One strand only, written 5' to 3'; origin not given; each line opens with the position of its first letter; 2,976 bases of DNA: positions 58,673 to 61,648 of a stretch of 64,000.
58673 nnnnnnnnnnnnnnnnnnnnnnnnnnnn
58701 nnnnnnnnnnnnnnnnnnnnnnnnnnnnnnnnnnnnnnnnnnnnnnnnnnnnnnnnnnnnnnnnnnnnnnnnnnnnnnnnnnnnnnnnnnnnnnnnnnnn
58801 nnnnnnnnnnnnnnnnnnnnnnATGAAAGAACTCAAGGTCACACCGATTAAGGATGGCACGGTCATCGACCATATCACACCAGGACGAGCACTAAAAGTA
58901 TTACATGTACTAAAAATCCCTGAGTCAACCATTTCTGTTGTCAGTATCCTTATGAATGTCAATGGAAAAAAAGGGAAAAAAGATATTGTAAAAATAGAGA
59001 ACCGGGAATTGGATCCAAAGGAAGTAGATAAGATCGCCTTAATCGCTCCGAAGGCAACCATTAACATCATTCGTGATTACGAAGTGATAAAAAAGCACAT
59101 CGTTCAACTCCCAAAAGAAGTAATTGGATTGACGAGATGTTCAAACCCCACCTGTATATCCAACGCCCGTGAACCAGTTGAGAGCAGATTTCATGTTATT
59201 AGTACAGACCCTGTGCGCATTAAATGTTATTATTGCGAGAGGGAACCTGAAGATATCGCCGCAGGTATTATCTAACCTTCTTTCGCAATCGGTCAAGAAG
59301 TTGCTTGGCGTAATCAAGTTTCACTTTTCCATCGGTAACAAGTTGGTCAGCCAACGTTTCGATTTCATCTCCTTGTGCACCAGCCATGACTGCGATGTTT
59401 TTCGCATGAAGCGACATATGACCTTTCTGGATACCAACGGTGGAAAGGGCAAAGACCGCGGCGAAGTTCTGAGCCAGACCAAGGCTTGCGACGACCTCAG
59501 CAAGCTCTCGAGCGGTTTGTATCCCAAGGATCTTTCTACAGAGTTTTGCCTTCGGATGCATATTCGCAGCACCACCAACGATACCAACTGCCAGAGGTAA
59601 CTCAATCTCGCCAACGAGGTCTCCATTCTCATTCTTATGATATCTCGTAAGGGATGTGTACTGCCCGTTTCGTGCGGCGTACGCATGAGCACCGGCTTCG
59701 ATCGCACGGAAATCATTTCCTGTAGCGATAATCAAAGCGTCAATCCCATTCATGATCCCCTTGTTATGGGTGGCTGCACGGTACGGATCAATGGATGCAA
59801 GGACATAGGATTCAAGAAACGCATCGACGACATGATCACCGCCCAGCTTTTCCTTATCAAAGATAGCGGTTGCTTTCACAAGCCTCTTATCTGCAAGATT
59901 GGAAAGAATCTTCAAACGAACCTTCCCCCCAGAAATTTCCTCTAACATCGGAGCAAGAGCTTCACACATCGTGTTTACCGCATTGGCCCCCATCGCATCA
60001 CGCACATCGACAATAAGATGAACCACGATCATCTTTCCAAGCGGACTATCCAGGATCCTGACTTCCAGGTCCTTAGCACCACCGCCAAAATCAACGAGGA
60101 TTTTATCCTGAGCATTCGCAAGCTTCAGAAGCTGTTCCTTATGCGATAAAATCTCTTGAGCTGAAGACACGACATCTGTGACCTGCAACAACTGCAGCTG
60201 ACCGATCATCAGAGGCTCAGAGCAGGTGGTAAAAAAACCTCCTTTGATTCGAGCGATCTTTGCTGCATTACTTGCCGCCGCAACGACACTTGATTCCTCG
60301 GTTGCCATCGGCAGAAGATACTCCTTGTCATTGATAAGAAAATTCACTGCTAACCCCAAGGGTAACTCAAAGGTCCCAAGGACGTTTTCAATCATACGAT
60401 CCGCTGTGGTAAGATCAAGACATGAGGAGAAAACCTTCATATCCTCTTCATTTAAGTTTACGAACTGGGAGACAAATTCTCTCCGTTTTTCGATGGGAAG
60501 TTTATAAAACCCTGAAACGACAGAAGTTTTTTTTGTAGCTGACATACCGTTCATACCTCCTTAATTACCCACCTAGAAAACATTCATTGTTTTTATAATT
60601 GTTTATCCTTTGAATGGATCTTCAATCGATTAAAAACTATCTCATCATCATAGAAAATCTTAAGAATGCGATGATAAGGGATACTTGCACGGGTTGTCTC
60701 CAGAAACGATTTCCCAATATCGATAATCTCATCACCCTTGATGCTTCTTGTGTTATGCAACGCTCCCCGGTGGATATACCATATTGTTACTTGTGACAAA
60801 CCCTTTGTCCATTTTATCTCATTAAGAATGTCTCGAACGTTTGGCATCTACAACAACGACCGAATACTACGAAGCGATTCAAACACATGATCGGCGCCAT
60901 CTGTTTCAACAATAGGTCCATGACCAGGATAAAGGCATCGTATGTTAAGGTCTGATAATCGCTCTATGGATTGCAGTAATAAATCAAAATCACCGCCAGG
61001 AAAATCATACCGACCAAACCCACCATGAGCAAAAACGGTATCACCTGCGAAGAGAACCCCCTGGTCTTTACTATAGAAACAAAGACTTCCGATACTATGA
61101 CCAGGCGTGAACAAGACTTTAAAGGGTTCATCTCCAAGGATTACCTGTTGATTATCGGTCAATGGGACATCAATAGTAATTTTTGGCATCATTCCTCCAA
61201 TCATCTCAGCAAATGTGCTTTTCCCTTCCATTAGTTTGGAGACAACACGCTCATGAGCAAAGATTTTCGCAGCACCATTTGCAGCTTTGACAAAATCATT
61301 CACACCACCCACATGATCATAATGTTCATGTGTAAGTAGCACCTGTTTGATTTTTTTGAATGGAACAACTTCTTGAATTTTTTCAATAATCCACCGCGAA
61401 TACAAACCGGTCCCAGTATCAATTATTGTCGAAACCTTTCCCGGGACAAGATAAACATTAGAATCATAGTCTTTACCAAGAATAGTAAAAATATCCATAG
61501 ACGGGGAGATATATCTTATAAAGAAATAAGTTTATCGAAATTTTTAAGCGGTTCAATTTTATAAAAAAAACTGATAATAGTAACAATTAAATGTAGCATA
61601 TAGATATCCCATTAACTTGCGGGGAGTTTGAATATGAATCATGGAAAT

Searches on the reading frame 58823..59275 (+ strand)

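Call 18: search_protein_families(library=pfam, proteins=[window:58823-59275:+], max_evalue=0.001)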
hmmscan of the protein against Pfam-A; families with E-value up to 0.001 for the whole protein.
window:58823-59275:+ (150 aa): 2 families
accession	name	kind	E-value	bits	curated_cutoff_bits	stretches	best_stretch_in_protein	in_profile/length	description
PF01948.23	PyrI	-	5.7e-31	107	25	1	4-94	1-92/93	Aspartate carbamoyltransferase regulatory chain, allosteric domain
PF02748.20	PyrI_C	-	3.9e-17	62.2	23.4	1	99-141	1-42/48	Aspartate carbamoyltransferase regulatory chain, metal binding domain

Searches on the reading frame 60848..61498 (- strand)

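Call 18: search_protein_families(library=pfam, proteins=[window:60848-61498:-], max_evalue=0.001)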
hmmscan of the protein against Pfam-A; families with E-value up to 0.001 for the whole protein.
window:60848-61498:- (216 aa): 3 families
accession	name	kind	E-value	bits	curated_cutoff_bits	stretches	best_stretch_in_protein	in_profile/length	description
PF00753.33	Lactamase_B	-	2.2e-28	100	22.7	1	11-193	4-196/196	Metallo-beta-lactamase superfamily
PF19583.5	ODP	-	4.9e-11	43.3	27.2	1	13-157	3-139/194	ODP family beta lactamase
PF12706.13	Lactamase_B_2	-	8.4e-11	42.3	27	1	26-159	5-148/200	Beta-lactamase superfamily domain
